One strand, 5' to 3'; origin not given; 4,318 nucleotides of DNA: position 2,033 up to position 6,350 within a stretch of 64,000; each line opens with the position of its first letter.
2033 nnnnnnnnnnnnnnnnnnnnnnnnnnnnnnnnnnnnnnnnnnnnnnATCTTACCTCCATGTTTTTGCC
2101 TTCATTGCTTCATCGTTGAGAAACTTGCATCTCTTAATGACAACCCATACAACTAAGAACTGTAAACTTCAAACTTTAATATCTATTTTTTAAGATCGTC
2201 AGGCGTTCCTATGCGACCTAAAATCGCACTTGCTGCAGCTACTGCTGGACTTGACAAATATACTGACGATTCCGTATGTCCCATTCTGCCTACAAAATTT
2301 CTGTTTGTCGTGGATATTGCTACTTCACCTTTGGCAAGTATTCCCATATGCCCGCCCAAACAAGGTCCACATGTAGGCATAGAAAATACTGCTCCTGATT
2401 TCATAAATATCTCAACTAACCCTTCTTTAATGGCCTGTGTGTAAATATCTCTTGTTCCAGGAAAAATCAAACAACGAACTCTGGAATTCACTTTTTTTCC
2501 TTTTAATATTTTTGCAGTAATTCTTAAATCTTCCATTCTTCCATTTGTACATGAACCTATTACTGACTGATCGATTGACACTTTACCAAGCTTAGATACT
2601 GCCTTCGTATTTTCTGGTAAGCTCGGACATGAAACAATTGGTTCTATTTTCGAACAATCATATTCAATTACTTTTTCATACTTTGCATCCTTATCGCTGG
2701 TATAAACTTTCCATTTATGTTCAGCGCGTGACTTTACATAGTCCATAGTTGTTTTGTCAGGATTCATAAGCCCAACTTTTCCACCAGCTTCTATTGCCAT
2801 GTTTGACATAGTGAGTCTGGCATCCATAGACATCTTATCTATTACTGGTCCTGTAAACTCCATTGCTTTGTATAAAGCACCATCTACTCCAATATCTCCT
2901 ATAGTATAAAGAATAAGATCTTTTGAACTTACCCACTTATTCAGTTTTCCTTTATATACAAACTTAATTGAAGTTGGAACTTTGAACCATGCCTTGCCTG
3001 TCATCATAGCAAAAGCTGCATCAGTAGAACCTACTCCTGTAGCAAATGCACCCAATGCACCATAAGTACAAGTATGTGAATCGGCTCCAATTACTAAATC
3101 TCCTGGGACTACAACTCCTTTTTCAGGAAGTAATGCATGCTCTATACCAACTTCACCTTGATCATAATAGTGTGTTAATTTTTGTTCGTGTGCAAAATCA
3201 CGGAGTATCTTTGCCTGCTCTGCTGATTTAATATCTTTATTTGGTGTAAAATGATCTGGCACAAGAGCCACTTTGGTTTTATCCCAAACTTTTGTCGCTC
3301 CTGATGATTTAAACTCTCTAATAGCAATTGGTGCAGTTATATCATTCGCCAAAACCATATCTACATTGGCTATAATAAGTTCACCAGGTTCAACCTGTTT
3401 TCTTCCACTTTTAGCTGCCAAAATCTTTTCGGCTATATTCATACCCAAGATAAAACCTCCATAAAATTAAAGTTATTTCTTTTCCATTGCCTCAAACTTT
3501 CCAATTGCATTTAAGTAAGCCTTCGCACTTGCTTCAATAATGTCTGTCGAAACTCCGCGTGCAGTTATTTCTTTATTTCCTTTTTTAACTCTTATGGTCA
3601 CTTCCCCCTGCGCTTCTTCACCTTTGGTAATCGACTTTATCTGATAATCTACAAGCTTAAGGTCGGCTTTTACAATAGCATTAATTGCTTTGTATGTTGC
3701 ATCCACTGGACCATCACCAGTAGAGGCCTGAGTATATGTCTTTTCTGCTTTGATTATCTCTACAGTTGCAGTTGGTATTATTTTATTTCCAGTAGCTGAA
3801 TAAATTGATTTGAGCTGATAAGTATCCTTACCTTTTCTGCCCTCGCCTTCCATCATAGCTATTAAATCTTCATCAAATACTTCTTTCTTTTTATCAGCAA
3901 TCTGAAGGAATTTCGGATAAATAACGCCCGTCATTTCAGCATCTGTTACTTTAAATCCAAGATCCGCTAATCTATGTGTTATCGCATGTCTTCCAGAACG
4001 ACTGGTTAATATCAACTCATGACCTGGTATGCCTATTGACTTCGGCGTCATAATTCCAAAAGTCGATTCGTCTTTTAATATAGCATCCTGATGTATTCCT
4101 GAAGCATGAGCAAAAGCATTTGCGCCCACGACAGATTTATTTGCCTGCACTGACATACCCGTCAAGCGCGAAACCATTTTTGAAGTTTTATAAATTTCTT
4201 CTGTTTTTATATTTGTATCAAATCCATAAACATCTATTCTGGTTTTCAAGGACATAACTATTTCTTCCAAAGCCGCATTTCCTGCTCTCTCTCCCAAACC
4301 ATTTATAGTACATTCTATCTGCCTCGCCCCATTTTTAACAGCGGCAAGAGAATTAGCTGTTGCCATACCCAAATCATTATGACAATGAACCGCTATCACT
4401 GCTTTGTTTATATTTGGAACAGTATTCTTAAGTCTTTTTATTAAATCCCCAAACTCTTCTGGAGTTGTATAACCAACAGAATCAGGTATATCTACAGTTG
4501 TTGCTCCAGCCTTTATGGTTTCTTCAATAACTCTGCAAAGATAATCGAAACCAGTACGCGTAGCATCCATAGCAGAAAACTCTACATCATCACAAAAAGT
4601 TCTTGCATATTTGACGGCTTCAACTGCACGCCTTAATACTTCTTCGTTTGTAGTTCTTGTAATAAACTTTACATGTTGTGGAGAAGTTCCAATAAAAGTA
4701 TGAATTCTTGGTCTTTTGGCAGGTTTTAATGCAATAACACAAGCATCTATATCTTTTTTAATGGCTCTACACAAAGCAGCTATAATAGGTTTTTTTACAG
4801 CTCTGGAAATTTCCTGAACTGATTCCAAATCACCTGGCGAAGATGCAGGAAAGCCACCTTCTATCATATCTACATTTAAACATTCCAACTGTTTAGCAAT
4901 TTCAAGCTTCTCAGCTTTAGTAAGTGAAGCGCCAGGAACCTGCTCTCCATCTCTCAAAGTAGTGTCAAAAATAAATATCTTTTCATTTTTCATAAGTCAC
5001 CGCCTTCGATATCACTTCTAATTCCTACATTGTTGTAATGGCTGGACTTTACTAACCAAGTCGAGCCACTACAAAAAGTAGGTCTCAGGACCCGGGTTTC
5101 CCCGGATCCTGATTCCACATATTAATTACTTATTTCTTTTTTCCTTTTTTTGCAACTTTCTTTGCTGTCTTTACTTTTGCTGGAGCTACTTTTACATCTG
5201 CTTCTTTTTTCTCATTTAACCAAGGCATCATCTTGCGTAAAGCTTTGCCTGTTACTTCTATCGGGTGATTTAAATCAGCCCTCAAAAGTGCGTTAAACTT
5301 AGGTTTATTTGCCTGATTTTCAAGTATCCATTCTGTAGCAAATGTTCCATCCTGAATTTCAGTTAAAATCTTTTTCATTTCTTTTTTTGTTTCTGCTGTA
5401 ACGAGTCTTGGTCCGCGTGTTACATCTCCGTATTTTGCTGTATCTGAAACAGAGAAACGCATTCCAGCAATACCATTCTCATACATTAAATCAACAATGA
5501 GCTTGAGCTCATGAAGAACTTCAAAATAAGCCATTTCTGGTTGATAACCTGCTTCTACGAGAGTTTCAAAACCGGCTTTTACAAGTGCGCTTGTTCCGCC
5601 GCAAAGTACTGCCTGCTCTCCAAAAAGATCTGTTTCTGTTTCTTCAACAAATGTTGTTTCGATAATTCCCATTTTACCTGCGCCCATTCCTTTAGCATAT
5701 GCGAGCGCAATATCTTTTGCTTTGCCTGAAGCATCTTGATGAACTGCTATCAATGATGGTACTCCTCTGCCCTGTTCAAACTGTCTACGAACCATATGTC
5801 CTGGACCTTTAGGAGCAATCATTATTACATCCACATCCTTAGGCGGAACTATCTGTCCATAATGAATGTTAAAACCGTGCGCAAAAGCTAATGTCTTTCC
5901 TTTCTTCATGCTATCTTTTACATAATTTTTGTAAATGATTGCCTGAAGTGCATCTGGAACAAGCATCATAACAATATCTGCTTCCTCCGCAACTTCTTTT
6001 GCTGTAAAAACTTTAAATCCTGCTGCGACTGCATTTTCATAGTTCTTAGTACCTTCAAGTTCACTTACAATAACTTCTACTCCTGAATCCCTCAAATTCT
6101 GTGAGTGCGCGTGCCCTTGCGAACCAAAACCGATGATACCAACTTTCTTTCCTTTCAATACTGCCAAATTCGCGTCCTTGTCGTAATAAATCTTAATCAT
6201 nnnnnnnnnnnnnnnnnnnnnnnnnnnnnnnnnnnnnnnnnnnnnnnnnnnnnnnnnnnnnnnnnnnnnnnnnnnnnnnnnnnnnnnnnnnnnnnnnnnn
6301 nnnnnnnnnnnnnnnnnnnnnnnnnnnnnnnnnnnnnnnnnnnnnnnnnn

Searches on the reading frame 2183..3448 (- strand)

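Call 5: search_protein_families(library=ncbifam, proteins=[window:2183-3448:-])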
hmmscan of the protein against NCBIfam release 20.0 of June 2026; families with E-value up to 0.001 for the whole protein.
window:2183-3448:- (421 aa): 19 families
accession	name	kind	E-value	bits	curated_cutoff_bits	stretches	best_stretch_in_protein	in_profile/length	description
TIGR02083.1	LEU2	equivalog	4.1e-214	711.2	610.65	1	3-419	1-419/419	3-isopropylmalate dehydratase large subunit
NF001614.1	PRK00402.1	subfamily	7.2e-196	650.8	385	1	3-416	1-414/415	aconitase/3-isopropylmalate dehydratase large subunit family protein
TIGR01343.1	hacA_fam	subfamily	2.3e-177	589.7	385.7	1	5-416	2-411/412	homoaconitate hydratase family protein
TIGR02086.1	IPMI_arch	subfamily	3.3e-157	523.4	410.15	1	3-417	1-410/411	3-isopropylmalate dehydratase/homoaconitate hydratase family large subunit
NF040615.1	HacA_Meth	equivalog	3.8e-145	483.8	550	1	3-414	1-416/419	homoaconitase large subunit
NF009116.0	PRK12466.1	subfamily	8.3e-101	337.9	531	2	24-285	24-304/472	3-isopropylmalate dehydratase large subunit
NF005558.0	PRK07229.1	equivalog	3.2e-99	333.2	612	1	1-420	1-416/647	aconitate hydratase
NF004016.0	PRK05478.1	subfamily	2.3e-92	310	510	2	5-285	6-302/468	3-isopropylmalate dehydratase large subunit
TIGR01342.1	acon_putative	hypoth_equivalog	7.9e-82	275.5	719.15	1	5-419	2-412/655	putative aconitate hydratase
TIGR00170.1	leuC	equivalog_domain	8.4e-80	268.6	560.25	2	22-281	20-297/466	3-isopropylmalate dehydratase large subunit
TIGR00139.1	h_aconitase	equivalog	1.7e-70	238.3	529.9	2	16-243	19-245/709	homoaconitase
NF006690.0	PRK09238.1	equivalog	5.1e-54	183.5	782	2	246-419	646-817/852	bifunctional aconitate hydratase 2/2-methylisocitrate dehydratase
TIGR01340.1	aconitase_mito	equivalog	5.4e-48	163.9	825.35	1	28-413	55-472/745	aconitate hydratase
TIGR00117.1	acnB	equivalog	9.1e-38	129.6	1287.2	2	248-418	647-814/844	bifunctional aconitate hydratase 2/2-methylisocitrate dehydratase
NF008503.0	PRK11413.1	equivalog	1.6e-36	125.6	641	2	113-287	139-314/753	hydratase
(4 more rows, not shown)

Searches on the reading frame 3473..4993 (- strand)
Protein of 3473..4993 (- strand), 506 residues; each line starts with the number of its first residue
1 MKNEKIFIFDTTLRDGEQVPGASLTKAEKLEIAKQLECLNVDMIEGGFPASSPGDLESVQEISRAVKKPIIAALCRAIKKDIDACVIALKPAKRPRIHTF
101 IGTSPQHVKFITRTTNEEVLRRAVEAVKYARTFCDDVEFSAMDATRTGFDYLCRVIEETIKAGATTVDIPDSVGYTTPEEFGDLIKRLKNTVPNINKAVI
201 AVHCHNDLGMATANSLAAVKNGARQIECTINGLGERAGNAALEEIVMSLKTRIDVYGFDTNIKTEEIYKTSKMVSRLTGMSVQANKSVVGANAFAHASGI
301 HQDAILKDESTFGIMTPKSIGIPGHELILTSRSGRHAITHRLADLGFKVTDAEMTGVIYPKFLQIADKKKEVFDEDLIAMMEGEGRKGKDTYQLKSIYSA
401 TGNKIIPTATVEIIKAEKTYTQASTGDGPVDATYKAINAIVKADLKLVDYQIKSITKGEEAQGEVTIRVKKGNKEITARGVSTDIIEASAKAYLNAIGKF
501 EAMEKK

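Call 5: search_protein_families(library=ncbifam, proteins=[window:3473-4993:-])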
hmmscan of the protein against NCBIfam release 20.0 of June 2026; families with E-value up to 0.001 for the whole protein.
window:3473-4993:- (506 aa): 28 families (the best 25 are shown)
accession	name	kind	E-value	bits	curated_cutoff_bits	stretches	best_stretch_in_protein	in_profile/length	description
NF002086.0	PRK00915.1-3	equivalog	2.8e-222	738.8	532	1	2-505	3-506/516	2-isopropylmalate synthase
TIGR00973.1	leuA_bact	equivalog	2.1e-211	702.6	598.7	1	5-497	1-493/494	2-isopropylmalate synthase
NF002087.0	PRK00915.1-4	equivalog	1.9e-205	683.3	729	1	2-505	3-507/516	2-isopropylmalate synthase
NF002084.0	PRK00915.1-1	equivalog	2e-196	653.6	748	1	3-499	2-498/523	2-isopropylmalate synthase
NF002088.0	PRK00915.1-5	equivalog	8.2e-189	628.3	697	1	4-504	2-502/514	2-isopropylmalate synthase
NF002085.0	PRK00915.1-2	subfamily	1.7e-148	495.5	517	1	2-503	10-502/504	2-isopropylmalate synthase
TIGR02090.1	LEU1_arch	subfamily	3.4e-115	385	484.75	1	6-379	1-361/363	isopropylmalate/citramalate/homocitrate synthases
NF041069.1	IPMS_Sufob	equivalog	5.8e-106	354.9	600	1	7-379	2-363/371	isopropylmalate synthase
TIGR02660.1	nifV_homocitr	equivalog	8.5e-84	281.9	462.9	1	6-380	2-364/365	homocitrate synthase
TIGR02146.1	LysS_fung_arch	equivalog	2.4e-79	267.1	413.55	1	8-358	1-339/344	homocitrate synthase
NF042434.1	IPMS_Lepto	equivalog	2.6e-75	253.7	500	1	2-361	2-365/374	2-isopropylmalate synthase LeuA2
TIGR00977.1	citramal_synth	equivalog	5e-70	236.3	450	1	5-497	1-513/526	citramalate synthase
NF042433.1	CitmalDyn_Leptosp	equivalog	6.2e-54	183.4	950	1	3-473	5-478/514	(R)-citramalate synthase CimA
NF002991.1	PRK03739.1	subfamily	5e-46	157.5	455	1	11-498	32-549/550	2-isopropylmalate synthase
TIGR00970.1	leuA_yeast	equivalog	1.6e-35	122.7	697.4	2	11-307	32-343/564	2-isopropylmalate synthase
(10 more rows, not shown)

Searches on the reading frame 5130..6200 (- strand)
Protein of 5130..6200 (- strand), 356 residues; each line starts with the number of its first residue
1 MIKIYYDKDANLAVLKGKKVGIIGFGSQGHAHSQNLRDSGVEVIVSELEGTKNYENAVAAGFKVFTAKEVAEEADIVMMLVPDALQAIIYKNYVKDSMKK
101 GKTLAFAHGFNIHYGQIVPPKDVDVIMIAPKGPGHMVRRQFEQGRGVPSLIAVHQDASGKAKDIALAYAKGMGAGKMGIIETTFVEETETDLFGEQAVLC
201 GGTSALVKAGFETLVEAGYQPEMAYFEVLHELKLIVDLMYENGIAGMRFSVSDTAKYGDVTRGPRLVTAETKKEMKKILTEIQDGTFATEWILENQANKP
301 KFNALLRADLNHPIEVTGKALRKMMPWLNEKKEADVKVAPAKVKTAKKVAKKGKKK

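Call 5: search_protein_families(library=ncbifam, proteins=[window:5130-6200:-])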
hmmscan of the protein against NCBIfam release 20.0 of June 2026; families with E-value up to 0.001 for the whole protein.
window:5130-6200:- (356 aa): 13 families
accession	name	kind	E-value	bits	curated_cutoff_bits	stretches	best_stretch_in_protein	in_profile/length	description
NF004017.0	PRK05479.1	equivalog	1.7e-166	553.1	336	1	1-334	1-334/337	ketol-acid reductoisomerase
NF009940.0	PRK13403.1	equivalog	3.1e-146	486.5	406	1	2-333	1-331/335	ketol-acid reductoisomerase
TIGR00465.1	ilvC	equivalog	2.3e-137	457.1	226.15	1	15-327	1-312/314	ketol-acid reductoisomerase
NF003557.0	PRK05225.1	equivalog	3.6e-61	207.2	713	2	11-201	31-227/491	ketol-acid reductoisomerase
NF004005.0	PRK05476.2-3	equivalog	2.1e-09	36.7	275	1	14-112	205-299/418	adenosylhomocysteinase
TIGR01505.1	tartro_sem_red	equivalog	6.5e-09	35.4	340.75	1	19-104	1-89/291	2-hydroxy-3-oxopropionate reductase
TIGR00936.1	ahcY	equivalog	2.3e-08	33.3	497.6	1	13-112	201-296/416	adenosylhomocysteinase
NF008592.0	PRK11559.1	equivalog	2.5e-08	33.6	397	1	18-102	3-90/296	2-hydroxy-3-oxopropionate reductase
NF043037.1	ThreonDh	equivalog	1.6e-06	27.8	350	1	18-102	3-90/297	L-threonate dehydrogenase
NF009714.1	PRK13243.1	equivalog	9.8e-05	21.8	455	1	15-90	148-223/332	glyoxylate reductase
NF011633.0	PRK15059.1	equivalog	0.00017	20.9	451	1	19-87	2-69/292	2-hydroxy-3-oxopropionate reductase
NF006409.0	PRK08655.1-3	equivalog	0.00045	19.9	310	0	19-82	2-66/290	prephenate dehydrogenase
NF004009.0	PRK05476.3-2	equivalog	0.00086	18.2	485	0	15-80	269-333/487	adenosylhomocysteinase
